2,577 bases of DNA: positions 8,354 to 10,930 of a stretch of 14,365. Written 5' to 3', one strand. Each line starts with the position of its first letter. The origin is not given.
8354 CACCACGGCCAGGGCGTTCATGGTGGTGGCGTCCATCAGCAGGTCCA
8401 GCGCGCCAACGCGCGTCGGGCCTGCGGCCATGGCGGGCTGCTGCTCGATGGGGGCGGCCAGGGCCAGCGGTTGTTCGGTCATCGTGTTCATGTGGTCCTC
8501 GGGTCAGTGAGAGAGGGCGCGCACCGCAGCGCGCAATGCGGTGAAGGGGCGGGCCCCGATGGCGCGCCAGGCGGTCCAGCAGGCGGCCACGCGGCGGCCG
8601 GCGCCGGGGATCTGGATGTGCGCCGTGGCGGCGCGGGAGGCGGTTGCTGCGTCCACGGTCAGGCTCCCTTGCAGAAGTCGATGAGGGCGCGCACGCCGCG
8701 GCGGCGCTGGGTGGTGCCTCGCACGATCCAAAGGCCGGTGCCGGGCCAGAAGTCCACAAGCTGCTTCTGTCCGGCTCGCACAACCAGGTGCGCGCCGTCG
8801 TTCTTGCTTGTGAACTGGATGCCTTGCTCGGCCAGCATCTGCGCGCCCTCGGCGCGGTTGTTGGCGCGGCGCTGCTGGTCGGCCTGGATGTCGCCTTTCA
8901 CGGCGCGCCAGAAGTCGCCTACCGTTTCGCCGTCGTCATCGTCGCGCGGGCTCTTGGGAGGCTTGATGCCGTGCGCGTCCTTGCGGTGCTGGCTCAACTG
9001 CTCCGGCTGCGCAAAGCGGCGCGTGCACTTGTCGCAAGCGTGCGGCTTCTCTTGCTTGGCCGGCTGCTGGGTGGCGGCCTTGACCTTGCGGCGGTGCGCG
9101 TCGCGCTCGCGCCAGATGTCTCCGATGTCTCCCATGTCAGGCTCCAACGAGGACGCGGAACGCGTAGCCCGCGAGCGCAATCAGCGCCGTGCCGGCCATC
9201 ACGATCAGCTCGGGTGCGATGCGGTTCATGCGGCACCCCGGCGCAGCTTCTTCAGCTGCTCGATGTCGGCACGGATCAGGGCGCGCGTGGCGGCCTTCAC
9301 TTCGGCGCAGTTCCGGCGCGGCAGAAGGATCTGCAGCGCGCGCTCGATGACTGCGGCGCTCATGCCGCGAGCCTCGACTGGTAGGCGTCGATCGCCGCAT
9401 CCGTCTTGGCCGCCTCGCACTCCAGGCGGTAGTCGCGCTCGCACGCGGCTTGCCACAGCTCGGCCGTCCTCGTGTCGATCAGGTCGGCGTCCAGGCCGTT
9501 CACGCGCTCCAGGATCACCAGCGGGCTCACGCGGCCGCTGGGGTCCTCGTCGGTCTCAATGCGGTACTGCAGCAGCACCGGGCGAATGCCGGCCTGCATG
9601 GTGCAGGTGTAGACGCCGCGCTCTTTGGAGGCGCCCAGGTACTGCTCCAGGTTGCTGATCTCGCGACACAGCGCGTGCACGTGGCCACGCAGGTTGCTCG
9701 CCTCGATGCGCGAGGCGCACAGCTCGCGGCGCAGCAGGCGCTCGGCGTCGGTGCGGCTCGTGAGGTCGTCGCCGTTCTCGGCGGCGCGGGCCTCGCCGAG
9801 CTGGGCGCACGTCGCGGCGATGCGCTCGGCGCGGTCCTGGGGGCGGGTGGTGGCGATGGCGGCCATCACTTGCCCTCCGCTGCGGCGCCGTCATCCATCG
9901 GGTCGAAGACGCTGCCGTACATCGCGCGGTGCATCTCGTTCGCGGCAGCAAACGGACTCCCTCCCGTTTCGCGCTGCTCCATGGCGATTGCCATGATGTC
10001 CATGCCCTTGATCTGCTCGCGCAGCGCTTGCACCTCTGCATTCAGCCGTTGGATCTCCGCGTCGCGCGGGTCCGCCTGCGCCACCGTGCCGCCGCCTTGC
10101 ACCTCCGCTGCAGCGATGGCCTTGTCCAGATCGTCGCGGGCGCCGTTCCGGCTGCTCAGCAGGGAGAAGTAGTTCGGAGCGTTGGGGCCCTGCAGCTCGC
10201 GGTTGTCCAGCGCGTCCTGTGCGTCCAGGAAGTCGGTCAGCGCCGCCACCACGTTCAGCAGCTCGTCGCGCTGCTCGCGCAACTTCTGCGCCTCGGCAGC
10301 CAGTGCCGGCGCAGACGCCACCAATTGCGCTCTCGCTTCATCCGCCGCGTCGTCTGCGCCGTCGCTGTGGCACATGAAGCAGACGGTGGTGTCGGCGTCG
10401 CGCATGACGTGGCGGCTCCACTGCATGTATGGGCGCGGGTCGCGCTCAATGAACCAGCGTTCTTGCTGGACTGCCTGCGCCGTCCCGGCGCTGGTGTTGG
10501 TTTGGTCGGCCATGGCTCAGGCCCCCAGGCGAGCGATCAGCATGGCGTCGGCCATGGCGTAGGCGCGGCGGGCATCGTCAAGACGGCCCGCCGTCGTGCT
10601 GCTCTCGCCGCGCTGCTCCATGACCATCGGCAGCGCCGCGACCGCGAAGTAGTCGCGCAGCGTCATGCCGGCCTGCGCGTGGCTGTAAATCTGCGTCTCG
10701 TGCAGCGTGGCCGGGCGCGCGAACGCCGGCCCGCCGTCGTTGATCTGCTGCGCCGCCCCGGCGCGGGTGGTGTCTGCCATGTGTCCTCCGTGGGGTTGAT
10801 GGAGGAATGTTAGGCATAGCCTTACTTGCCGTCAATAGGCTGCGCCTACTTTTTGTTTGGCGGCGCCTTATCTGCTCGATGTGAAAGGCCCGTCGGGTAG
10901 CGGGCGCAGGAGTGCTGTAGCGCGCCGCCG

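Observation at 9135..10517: Chain of overlapping start/stop junctions among small early ORFs, including a 30-aa hydrophobic peptide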

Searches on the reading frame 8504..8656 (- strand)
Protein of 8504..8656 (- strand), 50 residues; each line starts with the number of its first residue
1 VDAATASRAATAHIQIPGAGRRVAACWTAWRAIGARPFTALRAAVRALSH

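Call 75: search_protein_families(library=pfam, proteins=[window:8504-8656:-], max_evalue=0.01)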
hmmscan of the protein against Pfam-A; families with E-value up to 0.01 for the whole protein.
window:8504-8656:- (50 aa): 0 families

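Call 84: list_cluster_members(proteins=[window:8507-8656:-, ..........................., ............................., L008:3001-3198:+, L008:2540-2914:+])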
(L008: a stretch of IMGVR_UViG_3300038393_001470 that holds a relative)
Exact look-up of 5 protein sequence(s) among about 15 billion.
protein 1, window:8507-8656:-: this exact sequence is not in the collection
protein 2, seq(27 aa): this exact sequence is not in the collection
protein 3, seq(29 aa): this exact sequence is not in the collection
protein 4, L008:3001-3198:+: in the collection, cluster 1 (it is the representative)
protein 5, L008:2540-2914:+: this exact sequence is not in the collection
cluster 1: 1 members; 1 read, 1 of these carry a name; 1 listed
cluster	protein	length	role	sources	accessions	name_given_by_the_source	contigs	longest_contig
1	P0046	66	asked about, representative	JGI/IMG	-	hypothetical protein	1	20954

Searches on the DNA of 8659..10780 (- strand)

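Call 11: search_dna_similar(query=window:8659-10780:-, collection=phages, mode=distant, max_rows=20)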
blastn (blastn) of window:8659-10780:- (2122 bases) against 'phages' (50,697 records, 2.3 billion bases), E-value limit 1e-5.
No match.

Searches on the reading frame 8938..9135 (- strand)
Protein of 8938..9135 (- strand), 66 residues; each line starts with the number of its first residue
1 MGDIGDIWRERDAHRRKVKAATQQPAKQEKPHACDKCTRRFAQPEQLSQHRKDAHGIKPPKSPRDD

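Call 22: find_related_loci(query=A2, collection=metagenome_contigs, flank=2000)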
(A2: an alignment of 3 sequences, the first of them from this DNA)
Query A2 (66 aa) in metagenome_contigs; peptide patterns used: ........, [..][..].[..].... (x = any residue, [..] = any of these).
68 stretches matched a pattern; 2 encode a relative of the query (tblastn E <= 1e-3); 2 distinct loci.
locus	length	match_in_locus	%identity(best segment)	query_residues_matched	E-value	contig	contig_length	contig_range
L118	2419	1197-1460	44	28-59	2e-7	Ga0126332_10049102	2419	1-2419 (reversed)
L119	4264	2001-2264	44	21-59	2e-7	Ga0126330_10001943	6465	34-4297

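Call 23: find_related_loci(query=A2, collection=viral_contigs, flank=2000)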
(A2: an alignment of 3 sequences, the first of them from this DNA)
Query A2 (66 aa) in viral_contigs; peptide patterns used: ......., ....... (x = any residue, [..] = any of these).
58 stretches matched a pattern; 2 encode a relative of the query (tblastn E <= 1e-3); 2 distinct loci.
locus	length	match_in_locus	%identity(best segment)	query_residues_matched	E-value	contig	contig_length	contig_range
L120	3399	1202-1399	100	1-66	2e-43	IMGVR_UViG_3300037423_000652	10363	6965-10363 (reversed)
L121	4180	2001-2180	70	1-59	1e-23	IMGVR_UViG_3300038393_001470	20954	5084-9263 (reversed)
